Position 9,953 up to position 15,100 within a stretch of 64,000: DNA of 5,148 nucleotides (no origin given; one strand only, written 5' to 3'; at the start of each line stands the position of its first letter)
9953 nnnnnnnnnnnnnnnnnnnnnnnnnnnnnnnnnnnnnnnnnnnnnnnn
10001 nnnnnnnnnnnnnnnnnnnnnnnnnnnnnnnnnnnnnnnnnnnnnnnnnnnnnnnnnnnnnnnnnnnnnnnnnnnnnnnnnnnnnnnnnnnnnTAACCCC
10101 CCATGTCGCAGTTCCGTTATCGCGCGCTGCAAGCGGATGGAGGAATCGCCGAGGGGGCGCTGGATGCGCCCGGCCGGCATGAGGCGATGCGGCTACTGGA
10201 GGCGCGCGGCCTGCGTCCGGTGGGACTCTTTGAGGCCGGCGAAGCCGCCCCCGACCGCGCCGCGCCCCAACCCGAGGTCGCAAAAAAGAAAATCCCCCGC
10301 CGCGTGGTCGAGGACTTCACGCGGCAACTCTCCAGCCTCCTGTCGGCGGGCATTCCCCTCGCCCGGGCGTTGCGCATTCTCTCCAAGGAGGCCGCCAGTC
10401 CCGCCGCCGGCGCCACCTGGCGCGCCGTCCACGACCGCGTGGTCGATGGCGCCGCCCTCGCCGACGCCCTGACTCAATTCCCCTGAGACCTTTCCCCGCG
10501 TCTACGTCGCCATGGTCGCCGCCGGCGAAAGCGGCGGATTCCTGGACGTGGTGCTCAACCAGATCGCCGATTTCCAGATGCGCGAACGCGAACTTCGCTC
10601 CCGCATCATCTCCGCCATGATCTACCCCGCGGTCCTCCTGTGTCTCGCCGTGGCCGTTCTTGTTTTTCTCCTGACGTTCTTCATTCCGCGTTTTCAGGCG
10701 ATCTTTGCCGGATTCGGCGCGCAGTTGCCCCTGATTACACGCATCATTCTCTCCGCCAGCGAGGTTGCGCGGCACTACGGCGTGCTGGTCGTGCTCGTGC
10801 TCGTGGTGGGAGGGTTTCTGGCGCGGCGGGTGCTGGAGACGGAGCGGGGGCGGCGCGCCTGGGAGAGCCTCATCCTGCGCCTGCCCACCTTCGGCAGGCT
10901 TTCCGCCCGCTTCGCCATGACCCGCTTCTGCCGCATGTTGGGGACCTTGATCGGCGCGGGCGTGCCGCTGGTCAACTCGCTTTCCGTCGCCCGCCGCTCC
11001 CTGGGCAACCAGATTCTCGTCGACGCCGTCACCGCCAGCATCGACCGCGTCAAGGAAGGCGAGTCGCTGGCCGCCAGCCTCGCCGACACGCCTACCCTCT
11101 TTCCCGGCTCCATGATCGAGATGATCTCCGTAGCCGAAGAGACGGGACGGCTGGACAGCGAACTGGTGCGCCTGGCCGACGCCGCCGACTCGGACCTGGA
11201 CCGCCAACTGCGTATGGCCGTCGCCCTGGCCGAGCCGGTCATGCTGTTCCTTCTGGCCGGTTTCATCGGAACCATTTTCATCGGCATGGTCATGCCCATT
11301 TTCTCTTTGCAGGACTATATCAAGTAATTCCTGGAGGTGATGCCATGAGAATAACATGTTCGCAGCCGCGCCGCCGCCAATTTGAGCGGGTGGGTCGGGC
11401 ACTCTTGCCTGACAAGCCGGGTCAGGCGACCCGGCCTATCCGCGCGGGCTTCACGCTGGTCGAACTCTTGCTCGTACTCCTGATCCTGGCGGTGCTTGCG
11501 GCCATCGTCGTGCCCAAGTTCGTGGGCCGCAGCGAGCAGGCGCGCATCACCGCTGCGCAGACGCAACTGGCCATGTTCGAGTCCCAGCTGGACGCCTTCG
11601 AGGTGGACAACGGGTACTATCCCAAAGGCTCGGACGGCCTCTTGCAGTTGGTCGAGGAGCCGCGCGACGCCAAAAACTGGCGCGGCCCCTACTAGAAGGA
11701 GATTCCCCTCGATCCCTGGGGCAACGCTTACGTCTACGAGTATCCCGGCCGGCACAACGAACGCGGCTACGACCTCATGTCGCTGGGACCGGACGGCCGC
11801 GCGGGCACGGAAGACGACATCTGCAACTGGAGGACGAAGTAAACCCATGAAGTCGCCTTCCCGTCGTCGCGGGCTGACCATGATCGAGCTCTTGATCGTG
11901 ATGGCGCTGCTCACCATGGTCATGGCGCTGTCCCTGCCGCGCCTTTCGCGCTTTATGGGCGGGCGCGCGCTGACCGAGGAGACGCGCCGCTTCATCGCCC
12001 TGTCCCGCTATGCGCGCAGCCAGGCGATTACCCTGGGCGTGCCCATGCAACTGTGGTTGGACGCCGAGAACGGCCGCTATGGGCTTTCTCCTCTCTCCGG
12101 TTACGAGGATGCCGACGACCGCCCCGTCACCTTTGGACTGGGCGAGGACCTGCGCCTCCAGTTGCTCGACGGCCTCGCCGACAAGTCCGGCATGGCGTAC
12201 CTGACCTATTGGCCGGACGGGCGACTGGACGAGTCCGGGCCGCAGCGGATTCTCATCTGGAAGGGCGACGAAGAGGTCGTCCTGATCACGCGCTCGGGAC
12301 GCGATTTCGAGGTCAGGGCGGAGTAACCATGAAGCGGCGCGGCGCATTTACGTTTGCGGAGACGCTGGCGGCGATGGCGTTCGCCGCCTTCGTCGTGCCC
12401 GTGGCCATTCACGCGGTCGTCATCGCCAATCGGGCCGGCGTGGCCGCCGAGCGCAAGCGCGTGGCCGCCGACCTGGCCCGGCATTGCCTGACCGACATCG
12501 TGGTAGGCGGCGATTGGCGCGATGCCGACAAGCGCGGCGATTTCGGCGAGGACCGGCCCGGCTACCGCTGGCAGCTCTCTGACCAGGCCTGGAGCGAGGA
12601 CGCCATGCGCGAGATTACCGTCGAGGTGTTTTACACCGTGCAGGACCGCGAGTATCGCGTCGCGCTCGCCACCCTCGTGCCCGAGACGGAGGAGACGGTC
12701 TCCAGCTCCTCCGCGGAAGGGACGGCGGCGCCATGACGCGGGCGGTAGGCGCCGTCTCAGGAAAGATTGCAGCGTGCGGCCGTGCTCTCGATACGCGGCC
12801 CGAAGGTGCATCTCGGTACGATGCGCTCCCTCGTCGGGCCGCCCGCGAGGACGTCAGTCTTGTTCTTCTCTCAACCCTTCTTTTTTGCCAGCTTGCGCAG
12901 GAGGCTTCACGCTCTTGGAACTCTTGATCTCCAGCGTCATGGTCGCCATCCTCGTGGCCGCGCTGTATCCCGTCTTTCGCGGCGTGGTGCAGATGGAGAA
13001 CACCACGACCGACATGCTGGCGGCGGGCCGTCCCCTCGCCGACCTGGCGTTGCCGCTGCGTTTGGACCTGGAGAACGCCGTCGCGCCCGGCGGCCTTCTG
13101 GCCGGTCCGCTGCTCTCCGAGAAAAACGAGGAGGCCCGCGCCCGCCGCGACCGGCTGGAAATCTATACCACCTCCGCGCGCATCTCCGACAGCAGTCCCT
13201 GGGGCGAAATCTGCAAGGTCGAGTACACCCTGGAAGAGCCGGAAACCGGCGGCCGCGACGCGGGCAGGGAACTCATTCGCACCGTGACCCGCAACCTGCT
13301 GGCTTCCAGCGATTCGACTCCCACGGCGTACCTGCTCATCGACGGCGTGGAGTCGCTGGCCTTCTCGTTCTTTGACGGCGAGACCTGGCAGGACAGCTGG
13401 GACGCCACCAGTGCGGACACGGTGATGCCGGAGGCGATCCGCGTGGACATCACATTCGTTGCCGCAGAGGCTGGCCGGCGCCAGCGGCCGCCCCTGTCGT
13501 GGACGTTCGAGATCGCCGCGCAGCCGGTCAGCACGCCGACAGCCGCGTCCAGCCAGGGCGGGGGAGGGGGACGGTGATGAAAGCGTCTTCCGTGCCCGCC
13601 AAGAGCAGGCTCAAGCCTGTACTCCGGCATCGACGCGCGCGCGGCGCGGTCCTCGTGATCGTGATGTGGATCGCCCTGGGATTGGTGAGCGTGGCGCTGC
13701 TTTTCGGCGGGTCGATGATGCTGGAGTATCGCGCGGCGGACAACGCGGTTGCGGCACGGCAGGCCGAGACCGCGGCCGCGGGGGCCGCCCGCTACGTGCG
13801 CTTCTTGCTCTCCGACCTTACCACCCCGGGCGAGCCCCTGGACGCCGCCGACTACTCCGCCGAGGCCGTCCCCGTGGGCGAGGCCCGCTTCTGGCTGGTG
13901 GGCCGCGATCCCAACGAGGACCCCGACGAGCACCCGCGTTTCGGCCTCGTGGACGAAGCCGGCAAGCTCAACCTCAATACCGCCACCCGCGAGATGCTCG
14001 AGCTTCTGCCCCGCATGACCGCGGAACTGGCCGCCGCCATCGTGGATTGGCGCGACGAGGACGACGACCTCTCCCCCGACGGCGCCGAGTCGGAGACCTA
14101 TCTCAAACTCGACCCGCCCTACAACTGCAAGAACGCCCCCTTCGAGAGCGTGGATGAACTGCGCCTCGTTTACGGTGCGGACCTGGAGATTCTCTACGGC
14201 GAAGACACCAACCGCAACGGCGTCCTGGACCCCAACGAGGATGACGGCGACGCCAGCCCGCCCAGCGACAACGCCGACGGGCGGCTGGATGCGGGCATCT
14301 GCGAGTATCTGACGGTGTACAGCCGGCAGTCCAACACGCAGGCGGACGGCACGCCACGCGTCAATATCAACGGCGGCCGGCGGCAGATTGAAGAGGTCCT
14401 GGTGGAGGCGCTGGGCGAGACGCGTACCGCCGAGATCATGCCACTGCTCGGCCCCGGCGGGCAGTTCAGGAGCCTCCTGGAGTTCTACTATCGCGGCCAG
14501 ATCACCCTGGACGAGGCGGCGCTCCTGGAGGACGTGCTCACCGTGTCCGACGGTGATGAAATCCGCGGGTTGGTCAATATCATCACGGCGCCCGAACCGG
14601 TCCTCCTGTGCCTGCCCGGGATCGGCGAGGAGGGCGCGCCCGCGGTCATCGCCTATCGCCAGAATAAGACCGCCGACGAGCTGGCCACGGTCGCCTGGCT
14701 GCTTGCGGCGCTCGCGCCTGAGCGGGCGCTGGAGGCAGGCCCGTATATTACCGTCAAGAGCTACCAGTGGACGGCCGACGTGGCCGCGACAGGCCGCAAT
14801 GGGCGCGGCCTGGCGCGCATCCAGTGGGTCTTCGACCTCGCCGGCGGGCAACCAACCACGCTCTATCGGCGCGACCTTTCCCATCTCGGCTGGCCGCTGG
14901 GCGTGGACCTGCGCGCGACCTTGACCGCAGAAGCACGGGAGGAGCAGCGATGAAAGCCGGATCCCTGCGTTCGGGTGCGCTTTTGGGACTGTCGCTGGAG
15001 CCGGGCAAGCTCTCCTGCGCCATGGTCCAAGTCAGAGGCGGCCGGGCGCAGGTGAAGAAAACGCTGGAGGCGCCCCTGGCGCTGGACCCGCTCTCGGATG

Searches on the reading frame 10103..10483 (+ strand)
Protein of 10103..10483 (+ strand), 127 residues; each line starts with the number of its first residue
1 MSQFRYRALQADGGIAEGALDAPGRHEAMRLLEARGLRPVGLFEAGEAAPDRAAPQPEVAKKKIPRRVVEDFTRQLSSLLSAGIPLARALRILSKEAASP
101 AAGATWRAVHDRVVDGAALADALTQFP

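Call 9: search_protein_families(library=pfam, proteins=[window:10103-10483:+], max_evalue=0.01)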
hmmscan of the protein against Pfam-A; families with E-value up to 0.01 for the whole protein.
window:10103-10483:+ (127 aa): 1 family
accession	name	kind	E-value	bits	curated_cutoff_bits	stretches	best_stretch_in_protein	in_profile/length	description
PF00482.28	T2SSF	-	1.3e-10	41.8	25.2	1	72-127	1-56/125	Type II secretion system (T2SS), protein F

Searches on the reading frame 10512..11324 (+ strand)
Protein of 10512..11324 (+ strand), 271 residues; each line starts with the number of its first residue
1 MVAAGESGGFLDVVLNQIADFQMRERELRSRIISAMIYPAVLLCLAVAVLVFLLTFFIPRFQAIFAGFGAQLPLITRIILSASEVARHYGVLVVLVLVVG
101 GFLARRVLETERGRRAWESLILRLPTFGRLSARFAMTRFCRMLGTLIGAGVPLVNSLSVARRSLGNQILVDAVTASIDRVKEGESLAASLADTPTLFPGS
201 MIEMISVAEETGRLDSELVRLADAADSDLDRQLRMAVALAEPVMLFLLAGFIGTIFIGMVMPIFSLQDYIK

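Call 9: search_protein_families(library=pfam, proteins=[window:10512-11324:+], max_evalue=0.01)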
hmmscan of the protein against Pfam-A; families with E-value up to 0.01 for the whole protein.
window:10512-11324:+ (271 aa): 1 family
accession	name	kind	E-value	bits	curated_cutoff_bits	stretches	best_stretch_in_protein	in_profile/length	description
PF00482.28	T2SSF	-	2.8e-40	137.6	25.2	2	139-262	1-125/125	Type II secretion system (T2SS), protein F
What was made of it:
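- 10103..11327 (+): gspF, split into two ORFs (10103-10486 and 10512-11327) by one extra T at 10484 that the other assemblies lack. The Pfam T2SSF domain is divided between the two ORFs (call 9).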

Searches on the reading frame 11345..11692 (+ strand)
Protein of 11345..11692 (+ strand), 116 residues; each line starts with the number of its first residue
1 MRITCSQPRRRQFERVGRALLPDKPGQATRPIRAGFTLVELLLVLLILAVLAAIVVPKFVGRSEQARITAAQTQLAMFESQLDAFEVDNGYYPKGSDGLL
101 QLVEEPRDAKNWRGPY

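Call 11: find_encoding_contigs(protein=window:11345-11692:+, flank=10000)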
Protein seq(116 aa) (116 aa): no gene with exactly this product is on record in the collection.

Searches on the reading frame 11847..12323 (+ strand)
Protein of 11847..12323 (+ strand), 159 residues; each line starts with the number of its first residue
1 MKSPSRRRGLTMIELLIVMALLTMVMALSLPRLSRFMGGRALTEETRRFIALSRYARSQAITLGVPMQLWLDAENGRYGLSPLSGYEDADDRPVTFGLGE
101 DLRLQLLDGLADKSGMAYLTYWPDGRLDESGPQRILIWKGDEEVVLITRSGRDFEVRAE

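Call 9: search_protein_families(library=pfam, proteins=[window:11847-12323:+], max_evalue=0.01)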
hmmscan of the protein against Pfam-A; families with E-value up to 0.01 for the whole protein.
window:11847-12323:+ (159 aa): 2 families
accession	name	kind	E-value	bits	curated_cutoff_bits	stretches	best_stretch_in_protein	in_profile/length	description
PF07963.17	N_methyl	-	3.3e-07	30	21.2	1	5-29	2-26/27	Prokaryotic N-terminal methylation motif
PF12019.13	GspH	-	0.00067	20.6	21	1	45-137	1-91/108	Type II transport protein GspH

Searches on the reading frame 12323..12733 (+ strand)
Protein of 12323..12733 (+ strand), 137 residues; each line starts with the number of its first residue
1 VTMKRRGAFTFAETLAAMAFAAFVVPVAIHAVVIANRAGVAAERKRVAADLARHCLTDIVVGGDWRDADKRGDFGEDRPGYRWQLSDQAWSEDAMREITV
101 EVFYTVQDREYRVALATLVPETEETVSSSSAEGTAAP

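Call 45: search_protein_families(library=pfam, proteins=[window:12323-12733:+], max_evalue=0.01)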
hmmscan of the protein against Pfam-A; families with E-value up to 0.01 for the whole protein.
window:12323-12733:+ (137 aa): 1 family
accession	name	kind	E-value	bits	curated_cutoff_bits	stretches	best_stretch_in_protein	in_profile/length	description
PF02501.22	T2SSI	-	0.0051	17.3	25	1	44-118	3-75/80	Type II secretion system (T2SS), protein I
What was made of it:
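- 11847..14953 (+): Minor pseudopilin genes (GspH-like 11847-12326; a weak, below-cutoff GspI match at 12323-12736; an uncharacterised ORF between them and gspK) and gspK (13499-14953), downstream of gspG. T2SSI 0.0051, below its cutoff (call 45).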

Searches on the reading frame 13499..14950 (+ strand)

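Call 9: search_protein_families(library=pfam, proteins=[window:13499-14950:+], max_evalue=0.01)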
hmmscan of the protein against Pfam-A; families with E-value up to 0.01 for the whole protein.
window:13499-14950:+ (484 aa): 3 families
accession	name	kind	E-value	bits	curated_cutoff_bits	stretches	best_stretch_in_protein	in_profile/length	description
PF21687.3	T2SSK_1st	-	2.5e-15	57.6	26.2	1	168-231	31-94/107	Type II secretion system (T2SS), protein K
PF12836.13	HHH_3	-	2.7e-11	43.8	27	1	154-187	3-36/65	Helix-hairpin-helix motif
PF03934.19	T2SSK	-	0.0014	19.4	24.2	0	359-405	1-48/63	Type II secretion system (T2SS), protein K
